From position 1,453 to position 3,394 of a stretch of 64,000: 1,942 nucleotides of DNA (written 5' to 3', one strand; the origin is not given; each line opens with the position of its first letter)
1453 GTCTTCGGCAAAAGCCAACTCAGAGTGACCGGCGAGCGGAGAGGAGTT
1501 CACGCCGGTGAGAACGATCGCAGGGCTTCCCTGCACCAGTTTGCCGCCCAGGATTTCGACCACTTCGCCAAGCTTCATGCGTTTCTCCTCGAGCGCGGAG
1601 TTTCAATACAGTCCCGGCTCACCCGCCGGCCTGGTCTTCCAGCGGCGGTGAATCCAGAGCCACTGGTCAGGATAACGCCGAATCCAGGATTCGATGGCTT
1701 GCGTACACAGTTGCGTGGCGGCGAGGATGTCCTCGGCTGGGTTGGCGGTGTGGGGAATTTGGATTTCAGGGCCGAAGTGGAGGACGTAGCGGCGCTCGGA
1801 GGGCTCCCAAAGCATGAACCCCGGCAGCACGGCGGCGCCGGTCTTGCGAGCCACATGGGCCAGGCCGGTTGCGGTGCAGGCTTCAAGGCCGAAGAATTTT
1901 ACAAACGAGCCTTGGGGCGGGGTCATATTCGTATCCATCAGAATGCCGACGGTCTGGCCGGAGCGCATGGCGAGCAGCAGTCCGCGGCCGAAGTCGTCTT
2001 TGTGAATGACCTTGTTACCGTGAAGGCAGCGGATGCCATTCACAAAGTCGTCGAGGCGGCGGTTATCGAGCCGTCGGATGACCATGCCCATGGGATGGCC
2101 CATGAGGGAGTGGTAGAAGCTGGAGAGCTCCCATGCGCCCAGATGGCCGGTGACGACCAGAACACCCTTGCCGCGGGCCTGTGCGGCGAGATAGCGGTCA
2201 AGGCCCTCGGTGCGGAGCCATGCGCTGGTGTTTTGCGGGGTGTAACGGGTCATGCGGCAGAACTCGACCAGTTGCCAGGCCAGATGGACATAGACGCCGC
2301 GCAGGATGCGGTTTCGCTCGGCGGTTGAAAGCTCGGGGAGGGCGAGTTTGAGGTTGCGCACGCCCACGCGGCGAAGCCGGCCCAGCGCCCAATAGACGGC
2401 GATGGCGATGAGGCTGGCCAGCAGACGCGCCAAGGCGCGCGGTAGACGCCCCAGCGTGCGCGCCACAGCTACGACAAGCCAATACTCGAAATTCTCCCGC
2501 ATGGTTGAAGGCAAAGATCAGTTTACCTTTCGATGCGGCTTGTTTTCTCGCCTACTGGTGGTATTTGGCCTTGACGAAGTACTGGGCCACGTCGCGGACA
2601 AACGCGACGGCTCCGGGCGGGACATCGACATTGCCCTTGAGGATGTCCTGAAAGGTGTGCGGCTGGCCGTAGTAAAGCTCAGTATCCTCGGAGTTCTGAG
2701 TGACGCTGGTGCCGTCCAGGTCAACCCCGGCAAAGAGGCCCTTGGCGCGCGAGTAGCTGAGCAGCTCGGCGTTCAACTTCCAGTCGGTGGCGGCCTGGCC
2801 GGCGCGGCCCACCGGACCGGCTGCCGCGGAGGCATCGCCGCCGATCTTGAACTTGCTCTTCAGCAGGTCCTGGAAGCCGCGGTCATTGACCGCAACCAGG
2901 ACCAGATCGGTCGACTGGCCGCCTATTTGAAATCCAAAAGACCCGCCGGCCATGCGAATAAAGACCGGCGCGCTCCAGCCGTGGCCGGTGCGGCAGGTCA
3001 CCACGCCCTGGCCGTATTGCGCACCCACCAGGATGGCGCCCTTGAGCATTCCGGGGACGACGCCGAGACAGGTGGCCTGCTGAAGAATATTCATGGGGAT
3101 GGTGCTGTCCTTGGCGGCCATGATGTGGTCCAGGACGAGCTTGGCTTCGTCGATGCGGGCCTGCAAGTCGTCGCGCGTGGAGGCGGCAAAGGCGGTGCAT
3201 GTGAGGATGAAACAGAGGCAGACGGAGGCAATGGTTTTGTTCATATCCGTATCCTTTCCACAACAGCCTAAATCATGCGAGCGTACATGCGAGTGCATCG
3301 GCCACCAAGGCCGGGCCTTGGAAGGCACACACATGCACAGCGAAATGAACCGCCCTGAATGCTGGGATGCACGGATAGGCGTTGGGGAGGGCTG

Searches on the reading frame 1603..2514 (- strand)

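Call 9: search_protein_families(library=pfam, proteins=[window:1603-2514:-], max_evalue=0.01)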
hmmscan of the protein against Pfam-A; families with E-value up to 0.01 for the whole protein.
window:1603-2514:- (303 aa): 1 family
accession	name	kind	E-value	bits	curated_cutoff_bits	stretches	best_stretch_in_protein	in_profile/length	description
PF03279.18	Lip_A_acyltrans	-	1.7e-56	192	22.3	1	9-294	14-295/295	Bacterial lipid A biosynthesis acyltransferase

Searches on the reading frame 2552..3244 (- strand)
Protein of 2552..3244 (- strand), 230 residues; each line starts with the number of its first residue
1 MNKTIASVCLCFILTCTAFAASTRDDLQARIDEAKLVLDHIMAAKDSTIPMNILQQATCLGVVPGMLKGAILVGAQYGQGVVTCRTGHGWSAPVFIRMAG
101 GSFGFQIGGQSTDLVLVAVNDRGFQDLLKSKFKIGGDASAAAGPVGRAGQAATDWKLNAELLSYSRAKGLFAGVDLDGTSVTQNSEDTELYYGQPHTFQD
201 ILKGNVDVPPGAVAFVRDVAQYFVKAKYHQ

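Call 9: search_protein_families(library=pfam, proteins=[window:2552-3244:-], max_evalue=0.01)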
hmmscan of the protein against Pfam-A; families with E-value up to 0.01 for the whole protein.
window:2552-3244:- (230 aa): 2 families
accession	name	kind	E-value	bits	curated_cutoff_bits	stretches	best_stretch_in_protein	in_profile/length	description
PF04366.17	Ysc84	-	8.4e-37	126.2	25.1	1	100-217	2-122/127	Las17-binding protein actin regulator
PF06577.17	EipA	-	0.0012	19.1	30.8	1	68-125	47-100/160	Envelope integrity protein A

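Call 50: find_related_loci(query=window:2552-3244:-, collection=metagenome_contigs, flank=3500)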
Query window:2552-3244:- (230 aa) in metagenome_contigs; peptide patterns used: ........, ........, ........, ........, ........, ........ (x = any residue, [..] = any of these).
599 stretches matched a pattern (row limit reached: there are more); 571 encode a relative of the query (tblastn E <= 1e-3); the best 80 are kept; 80 distinct loci.
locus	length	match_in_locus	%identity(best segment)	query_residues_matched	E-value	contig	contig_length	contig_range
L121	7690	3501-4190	86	1-230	3e-139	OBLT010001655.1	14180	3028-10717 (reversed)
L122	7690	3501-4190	86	1-230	1e-136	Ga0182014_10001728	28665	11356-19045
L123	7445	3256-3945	84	1-230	1e-134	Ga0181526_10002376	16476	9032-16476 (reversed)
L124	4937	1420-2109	83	1-230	1e-133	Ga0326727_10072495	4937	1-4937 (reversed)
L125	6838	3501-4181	83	1-227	1e-132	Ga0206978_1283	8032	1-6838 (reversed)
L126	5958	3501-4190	83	1-230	8e-132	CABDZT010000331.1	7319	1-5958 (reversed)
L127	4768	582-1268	83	1-229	2e-131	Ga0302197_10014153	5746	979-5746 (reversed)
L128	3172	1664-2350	82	1-229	1e-135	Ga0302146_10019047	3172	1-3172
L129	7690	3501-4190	82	1-230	8e-131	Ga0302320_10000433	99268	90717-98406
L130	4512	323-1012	82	1-230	4e-131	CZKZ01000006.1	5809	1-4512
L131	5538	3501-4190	83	1-230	6e-130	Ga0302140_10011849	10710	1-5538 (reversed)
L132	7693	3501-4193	81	1-227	3e-129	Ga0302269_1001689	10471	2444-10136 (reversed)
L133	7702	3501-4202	80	1-230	2e-128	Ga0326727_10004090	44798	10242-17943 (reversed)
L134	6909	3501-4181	81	1-227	1e-128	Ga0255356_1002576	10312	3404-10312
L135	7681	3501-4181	80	1-227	2e-127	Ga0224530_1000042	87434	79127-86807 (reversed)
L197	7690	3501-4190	77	1-229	4e-118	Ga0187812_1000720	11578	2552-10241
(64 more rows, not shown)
